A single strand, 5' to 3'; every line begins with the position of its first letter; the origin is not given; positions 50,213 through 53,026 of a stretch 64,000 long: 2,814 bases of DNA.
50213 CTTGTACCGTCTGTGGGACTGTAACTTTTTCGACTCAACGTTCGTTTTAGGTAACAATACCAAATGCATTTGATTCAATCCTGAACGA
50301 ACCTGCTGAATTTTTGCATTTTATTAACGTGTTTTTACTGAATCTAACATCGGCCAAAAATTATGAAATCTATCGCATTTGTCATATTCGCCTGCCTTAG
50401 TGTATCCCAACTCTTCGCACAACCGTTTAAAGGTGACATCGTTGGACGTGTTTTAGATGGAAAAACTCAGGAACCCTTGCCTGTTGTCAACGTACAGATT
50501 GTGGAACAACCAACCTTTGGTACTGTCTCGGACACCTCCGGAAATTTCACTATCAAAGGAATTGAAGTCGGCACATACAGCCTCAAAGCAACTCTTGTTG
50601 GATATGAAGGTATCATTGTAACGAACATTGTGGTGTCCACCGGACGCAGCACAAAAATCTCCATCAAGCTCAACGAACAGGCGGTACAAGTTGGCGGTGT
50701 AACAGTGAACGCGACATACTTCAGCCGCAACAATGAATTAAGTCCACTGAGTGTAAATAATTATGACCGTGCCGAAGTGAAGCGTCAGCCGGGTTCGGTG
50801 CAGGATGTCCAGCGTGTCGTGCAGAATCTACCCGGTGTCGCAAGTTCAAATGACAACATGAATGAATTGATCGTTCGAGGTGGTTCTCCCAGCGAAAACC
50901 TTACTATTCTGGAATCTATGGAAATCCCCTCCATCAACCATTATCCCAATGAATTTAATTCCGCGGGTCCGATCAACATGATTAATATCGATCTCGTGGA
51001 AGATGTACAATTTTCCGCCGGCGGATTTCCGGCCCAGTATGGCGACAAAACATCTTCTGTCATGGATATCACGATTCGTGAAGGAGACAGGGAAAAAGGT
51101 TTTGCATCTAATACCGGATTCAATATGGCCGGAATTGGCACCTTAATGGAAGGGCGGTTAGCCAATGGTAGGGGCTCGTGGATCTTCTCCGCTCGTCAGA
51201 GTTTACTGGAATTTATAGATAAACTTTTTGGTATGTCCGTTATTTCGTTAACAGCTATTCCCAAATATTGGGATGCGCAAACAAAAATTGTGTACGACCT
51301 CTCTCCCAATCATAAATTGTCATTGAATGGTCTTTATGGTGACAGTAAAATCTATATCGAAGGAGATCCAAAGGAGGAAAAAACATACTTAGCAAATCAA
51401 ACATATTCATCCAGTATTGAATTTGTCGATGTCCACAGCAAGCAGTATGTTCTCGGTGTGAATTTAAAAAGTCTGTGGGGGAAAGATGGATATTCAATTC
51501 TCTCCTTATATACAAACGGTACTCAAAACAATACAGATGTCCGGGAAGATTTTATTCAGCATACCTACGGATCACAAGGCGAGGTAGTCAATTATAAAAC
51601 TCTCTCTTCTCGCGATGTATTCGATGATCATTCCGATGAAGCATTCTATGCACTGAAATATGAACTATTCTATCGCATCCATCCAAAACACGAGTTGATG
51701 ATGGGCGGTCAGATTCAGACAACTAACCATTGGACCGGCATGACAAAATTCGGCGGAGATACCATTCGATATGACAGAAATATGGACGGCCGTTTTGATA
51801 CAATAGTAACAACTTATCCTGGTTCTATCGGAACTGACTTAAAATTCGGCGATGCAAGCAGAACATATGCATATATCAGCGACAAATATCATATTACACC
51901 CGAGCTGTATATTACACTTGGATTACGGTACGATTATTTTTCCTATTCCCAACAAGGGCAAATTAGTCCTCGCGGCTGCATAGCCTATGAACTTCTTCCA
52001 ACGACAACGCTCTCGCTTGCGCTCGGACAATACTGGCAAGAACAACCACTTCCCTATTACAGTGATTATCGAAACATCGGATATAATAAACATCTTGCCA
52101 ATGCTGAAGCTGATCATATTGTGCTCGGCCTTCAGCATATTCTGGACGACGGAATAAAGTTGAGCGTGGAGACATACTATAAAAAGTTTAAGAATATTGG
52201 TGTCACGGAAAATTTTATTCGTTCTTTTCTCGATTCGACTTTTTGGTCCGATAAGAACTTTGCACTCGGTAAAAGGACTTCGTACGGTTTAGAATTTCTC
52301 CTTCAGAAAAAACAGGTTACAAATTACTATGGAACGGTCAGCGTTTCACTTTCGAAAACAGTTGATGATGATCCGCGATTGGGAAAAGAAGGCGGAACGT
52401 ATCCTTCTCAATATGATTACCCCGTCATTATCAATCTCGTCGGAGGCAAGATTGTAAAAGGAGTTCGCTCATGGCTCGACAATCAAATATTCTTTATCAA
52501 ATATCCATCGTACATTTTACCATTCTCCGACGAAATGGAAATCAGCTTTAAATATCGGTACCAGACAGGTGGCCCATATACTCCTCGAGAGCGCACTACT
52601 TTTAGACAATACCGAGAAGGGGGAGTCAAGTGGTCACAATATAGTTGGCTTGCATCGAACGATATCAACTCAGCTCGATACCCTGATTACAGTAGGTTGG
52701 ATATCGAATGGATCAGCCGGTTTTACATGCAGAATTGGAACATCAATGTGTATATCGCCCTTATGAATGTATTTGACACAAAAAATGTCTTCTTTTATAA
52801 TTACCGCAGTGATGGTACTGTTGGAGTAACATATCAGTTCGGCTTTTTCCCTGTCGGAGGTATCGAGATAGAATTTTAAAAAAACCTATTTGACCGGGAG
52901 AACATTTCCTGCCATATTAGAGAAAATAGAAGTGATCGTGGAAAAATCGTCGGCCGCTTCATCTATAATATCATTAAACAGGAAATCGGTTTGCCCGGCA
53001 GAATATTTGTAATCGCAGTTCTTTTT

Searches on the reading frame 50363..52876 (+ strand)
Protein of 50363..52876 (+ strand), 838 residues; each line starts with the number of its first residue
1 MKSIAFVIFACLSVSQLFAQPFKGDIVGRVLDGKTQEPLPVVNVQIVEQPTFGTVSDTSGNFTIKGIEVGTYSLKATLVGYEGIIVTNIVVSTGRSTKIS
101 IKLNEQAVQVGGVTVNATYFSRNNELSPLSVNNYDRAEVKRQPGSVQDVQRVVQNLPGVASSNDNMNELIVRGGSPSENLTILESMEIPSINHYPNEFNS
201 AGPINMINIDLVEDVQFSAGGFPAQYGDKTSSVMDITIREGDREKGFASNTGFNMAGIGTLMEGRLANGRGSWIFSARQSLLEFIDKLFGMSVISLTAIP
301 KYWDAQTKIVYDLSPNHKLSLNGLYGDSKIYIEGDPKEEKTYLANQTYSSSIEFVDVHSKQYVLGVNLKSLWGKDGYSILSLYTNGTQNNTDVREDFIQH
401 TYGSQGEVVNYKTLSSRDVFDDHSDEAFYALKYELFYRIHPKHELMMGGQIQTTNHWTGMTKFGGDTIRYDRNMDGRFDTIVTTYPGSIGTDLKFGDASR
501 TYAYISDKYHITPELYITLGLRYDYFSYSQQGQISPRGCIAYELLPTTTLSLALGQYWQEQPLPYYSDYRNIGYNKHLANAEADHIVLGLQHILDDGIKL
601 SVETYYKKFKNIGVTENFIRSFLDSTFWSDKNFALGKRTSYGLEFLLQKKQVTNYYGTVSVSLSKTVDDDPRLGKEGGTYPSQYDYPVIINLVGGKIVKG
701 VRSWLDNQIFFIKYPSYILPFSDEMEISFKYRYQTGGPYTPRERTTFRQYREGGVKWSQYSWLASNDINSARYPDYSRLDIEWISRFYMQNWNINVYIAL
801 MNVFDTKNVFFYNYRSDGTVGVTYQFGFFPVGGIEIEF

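Call 42: search_protein_families(library=pfam, proteins=[window:50363-52876:+], max_evalue=0.00001)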
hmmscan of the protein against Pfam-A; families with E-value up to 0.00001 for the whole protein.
window:50363-52876:+ (838 aa): 4 families
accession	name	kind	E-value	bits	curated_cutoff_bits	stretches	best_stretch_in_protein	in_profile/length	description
PF13715.12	CarbopepD_reg_2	-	1.4e-15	57.5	32.2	1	26-115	1-88/88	CarboxypepD_reg-like domain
PF13620.12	CarboxypepD_reg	-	7.1e-14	52.4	32.3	1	26-103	2-81/82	Carboxypeptidase regulatory-like domain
PF07715.20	Plug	-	1.6e-08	35.4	23.9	1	127-229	5-102/107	TonB-dependent Receptor Plug Domain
PF25183.1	OMP_b-brl_4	-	3.2e-06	26.3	30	0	412-529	269-396/838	Outer membrane beta barrel domain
